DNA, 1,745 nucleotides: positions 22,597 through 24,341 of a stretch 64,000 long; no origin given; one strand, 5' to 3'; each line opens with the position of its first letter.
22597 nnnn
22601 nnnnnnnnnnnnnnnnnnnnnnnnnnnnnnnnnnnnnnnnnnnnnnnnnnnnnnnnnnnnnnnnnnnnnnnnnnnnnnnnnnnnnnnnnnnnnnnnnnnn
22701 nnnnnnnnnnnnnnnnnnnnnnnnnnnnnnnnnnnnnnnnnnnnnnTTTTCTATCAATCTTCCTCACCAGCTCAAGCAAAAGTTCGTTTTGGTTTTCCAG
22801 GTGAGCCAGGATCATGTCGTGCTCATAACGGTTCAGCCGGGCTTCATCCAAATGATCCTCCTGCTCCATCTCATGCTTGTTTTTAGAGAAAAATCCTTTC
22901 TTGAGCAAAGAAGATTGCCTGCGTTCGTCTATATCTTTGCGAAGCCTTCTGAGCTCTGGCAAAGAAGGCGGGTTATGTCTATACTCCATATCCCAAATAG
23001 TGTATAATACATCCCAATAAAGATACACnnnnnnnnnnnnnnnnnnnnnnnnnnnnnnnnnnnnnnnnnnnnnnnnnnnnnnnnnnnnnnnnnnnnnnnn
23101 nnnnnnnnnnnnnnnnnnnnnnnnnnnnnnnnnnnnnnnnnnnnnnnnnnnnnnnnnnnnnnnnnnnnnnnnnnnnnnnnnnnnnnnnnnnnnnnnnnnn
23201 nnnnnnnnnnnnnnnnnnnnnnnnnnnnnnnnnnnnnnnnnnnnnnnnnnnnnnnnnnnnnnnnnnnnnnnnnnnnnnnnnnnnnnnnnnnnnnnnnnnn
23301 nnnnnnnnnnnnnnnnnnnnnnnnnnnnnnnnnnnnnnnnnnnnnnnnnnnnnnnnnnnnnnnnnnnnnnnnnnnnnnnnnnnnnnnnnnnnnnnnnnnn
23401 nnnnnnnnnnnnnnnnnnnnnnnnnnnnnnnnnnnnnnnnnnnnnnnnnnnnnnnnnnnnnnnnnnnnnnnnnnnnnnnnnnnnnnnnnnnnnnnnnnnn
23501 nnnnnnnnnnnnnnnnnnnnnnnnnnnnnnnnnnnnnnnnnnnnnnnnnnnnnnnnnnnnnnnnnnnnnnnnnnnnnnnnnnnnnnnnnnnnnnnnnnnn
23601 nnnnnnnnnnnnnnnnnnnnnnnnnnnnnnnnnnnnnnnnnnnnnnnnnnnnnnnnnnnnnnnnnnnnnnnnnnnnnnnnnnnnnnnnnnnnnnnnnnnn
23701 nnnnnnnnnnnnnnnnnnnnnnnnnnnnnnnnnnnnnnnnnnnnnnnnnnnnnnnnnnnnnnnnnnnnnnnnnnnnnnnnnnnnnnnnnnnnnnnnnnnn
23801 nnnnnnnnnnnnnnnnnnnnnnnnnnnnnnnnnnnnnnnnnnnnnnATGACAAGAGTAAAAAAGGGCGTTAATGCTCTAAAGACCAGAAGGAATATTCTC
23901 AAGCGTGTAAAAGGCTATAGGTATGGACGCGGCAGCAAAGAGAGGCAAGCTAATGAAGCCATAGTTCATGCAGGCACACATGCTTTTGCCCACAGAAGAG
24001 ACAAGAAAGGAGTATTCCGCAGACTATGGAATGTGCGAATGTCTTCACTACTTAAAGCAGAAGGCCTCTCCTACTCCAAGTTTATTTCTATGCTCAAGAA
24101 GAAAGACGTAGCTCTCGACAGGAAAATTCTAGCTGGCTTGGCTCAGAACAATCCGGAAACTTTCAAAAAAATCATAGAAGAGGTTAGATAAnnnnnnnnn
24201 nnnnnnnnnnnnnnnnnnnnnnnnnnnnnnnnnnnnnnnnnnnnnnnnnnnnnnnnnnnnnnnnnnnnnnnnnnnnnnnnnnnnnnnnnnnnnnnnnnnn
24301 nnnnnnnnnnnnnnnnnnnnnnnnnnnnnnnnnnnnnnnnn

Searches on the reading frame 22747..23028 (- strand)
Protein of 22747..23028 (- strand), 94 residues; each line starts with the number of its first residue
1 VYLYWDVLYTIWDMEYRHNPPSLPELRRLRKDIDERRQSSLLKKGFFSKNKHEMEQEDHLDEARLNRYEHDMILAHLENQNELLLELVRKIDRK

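Call 12: search_protein_families(library=pfam, proteins=[window:22747-23028:-], max_evalue=0.01)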
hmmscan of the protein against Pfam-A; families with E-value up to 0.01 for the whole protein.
window:22747-23028:- (94 aa): 0 families

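Call 36: find_homologous_proteins(query=window:22747-22989:-, max_evalue=0.001)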
Query window:22747-22989:- (81 aa): 9 proteins with E <= 0.001 among 13 candidates.
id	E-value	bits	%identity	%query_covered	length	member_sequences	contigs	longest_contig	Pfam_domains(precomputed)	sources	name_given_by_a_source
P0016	5.4e-44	165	100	100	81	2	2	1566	-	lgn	-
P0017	4.1e-28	115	72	100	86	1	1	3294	-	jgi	jgi:hypothetical protein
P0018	1.9e-17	81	56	99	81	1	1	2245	-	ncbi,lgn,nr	ncbi:MAG: hypothetical protein Q8O98_02005 [bacterium]|nr:hypothetical protein [bacterium]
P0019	2.9e-17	80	56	99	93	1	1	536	-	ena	-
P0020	1.9e-14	71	54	100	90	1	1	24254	-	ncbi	ncbi:MAG: hypothetical protein WDZ61_00540 [Parcubacteria group bacterium]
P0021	3.5e-14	70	55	99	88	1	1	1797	-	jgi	jgi:hypothetical protein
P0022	3.8e-13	67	52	99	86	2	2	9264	-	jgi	jgi:hypothetical protein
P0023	1.7e-11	62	52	100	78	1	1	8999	-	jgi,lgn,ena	-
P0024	7.5e-11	60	52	100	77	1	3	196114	-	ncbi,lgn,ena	-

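Call 37: find_encoding_contigs(protein=P0017, flank=3500, max_places=2)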
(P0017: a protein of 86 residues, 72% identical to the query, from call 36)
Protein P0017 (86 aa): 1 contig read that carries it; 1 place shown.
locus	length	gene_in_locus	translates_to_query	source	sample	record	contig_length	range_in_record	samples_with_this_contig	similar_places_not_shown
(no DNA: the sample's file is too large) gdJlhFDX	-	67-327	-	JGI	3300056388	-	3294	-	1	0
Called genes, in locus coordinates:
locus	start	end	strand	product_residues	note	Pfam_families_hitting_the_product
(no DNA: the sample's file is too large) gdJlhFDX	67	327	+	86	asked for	-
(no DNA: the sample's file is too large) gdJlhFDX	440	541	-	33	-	-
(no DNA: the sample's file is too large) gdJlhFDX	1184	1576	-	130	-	-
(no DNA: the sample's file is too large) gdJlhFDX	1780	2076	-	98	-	-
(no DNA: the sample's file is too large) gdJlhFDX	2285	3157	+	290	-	-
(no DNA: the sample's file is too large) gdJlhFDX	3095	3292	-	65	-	?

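Call 38: find_encoding_contigs(protein=P0018, flank=3500, max_places=2)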
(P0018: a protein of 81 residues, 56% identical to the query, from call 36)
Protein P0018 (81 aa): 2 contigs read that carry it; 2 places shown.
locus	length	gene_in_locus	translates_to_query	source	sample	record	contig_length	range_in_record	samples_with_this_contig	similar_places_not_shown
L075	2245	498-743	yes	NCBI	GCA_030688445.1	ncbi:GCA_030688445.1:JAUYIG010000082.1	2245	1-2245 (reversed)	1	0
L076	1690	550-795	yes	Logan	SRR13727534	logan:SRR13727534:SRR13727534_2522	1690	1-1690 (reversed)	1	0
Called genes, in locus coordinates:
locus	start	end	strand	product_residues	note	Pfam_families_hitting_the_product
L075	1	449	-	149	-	PF05198:IF3_N, PF00707:IF3_C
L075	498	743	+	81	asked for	-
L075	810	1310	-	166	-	-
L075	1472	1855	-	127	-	-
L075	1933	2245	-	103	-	PF10861:DUF2784 (weak)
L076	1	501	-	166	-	PF05198:IF3_N, PF00707:IF3_C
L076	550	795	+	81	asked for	-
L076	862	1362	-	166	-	-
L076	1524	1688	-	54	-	?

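Call 39: find_encoding_contigs(protein=P0020, flank=3500, max_places=2)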
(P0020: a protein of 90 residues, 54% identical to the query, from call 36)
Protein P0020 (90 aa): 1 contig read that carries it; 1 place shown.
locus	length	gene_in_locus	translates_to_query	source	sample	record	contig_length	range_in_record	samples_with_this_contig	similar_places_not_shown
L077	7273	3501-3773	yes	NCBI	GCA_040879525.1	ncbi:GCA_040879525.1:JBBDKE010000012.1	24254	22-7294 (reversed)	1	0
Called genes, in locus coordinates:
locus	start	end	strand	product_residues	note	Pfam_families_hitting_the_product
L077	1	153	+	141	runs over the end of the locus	PF09997:DUF2238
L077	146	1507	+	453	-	PF00753:Lactamase_B, PF23023:Anti-Pycsar_Apyc1 (weak), PF12706:Lactamase_B_2 (weak), PF16661:Lactamase_B_6 (weak), PF10996:Beta-Casp, PF07521:RMMBL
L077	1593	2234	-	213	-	PF01797:Y1_Tnp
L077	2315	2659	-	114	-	PF00453:Ribosomal_L20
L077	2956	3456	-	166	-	PF05198:IF3_N, PF00707:IF3_C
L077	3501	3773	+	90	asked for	-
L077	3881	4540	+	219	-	-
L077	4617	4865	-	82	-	-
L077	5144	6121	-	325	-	PF11999:Ice_binding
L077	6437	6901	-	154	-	-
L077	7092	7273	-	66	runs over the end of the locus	?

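Call 40: find_encoding_contigs(protein=P0024, flank=3500, max_places=2)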
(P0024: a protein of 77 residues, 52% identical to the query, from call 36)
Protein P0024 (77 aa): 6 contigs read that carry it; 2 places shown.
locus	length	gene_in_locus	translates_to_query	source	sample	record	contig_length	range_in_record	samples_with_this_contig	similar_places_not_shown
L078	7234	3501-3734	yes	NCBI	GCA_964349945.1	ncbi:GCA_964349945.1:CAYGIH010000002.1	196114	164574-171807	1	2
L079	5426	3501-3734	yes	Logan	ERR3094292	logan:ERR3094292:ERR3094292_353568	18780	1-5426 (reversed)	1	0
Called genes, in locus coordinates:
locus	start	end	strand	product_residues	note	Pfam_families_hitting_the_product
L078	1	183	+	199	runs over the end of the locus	PF00334:NDK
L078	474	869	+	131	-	PF09997:DUF2238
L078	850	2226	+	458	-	PF00753:Lactamase_B, PF16661:Lactamase_B_6 (weak), PF23023:Anti-Pycsar_Apyc1, PF12706:Lactamase_B_2 (weak), PF10996:Beta-Casp, PF07521:RMMBL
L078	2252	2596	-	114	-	PF00453:Ribosomal_L20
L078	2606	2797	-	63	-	PF01632:Ribosomal_L35p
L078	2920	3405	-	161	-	PF05198:IF3_N, PF00707:IF3_C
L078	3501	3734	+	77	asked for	-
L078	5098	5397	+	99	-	-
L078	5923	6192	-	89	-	PF01541:GIY-YIG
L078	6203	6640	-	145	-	PF01668:SmpB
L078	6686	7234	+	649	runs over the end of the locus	PF00004:AAA, PF17862:AAA_lid_3, PF01434:Peptidase_M41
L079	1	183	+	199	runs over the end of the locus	PF00334:NDK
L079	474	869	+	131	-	PF09997:DUF2238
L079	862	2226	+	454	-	PF00753:Lactamase_B, PF23023:Anti-Pycsar_Apyc1, PF12706:Lactamase_B_2 (weak), PF16661:Lactamase_B_6 (weak), PF10996:Beta-Casp, PF07521:RMMBL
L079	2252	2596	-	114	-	PF00453:Ribosomal_L20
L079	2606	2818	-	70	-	PF01632:Ribosomal_L35p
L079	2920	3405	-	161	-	PF05198:IF3_N, PF00707:IF3_C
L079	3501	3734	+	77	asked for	-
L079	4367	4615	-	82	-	-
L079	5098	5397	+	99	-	-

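Call 48: find_related_loci(query=A1, collection=metagenome_contigs, flank=3000)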
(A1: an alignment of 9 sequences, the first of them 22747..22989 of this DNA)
Query A1 (81 aa) in metagenome_contigs; peptide patterns used: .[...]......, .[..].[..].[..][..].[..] (x = any residue, [..] = any of these).
285 stretches matched a pattern; 131 encode a relative of the query (tblastn E <= 1e-3); the best 80 are kept; 80 distinct loci.
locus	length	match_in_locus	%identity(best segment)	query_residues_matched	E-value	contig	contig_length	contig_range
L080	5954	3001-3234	52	1-81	4e-15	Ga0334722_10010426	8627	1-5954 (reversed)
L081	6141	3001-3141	49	31-81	5e-10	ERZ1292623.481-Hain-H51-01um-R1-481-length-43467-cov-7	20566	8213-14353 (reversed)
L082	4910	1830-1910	81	55-81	6e-10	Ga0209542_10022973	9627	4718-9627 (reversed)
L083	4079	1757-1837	81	55-81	6e-10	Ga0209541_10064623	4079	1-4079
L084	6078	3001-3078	81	56-81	4e-9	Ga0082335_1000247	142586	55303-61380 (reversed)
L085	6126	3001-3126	55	40-81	6e-9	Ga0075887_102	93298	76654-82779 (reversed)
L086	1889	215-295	70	55-81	5e-9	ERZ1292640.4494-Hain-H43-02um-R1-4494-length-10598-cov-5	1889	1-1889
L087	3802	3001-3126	55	40-81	5e-9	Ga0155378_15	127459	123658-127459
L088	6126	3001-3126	55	40-81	6e-9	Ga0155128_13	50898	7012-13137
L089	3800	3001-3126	55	40-81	5e-9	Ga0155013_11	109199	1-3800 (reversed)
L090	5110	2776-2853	81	56-81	7e-9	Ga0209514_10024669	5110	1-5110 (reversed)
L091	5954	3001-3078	81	56-81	7e-9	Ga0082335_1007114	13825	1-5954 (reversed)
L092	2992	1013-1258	34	1-81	1e-8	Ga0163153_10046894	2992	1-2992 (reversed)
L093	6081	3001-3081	70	55-81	1e-8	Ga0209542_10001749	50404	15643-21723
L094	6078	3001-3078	81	56-81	4e-9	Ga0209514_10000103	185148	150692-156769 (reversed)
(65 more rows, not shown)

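Call 65: search_protein_families(library=pfam, proteins=[window:22747-22989:-], max_evalue=1)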
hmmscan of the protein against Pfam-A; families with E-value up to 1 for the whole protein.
window:22747-22989:- (81 aa): 0 families

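Call 72: find_encoding_contigs(protein=window:22747-22989:-, flank=3000, max_places=10)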
Protein window:22747-22989:- (81 aa): 2 contigs read that carry it; 2 places shown.
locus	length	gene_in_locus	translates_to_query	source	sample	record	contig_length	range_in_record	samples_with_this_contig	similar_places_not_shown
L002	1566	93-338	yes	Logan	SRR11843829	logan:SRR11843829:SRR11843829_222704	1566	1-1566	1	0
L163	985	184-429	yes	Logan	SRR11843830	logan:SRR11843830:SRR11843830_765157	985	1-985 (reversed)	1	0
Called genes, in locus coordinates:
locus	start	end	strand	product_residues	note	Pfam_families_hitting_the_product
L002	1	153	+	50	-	?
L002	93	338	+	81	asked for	-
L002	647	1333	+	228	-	PF00156:Pribosyltran (weak)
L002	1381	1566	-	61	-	?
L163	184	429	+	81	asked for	-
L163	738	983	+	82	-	?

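Call 83: search_protein_families(library=ncbifam, proteins=[window:22747-22989:-], max_evalue=0.01)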
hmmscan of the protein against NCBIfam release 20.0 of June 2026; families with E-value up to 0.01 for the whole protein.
window:22747-22989:- (81 aa): 0 families

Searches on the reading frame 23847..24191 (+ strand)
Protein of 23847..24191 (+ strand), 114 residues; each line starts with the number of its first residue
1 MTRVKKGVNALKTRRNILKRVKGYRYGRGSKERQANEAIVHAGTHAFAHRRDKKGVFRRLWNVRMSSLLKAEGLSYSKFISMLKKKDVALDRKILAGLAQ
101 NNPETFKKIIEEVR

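Call 71: find_encoding_contigs(protein=window:23847-24191:+, flank=4000, max_places=10)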
Protein window:23847-24191:+ (114 aa): 3 contigs read that carry it; 3 places shown.
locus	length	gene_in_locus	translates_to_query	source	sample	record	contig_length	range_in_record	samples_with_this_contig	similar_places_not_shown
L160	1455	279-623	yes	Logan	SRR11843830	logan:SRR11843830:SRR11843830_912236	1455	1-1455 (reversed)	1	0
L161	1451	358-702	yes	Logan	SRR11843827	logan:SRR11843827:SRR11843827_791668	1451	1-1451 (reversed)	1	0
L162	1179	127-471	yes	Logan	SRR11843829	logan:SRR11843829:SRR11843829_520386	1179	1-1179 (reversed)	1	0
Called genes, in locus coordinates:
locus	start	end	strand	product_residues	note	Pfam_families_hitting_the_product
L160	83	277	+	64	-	PF01632:Ribosomal_L35p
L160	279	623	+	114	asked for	PF00453:Ribosomal_L20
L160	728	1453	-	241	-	?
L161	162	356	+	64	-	PF01632:Ribosomal_L35p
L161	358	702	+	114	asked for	PF00453:Ribosomal_L20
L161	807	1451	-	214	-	?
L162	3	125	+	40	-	?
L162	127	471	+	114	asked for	PF00453:Ribosomal_L20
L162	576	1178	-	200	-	?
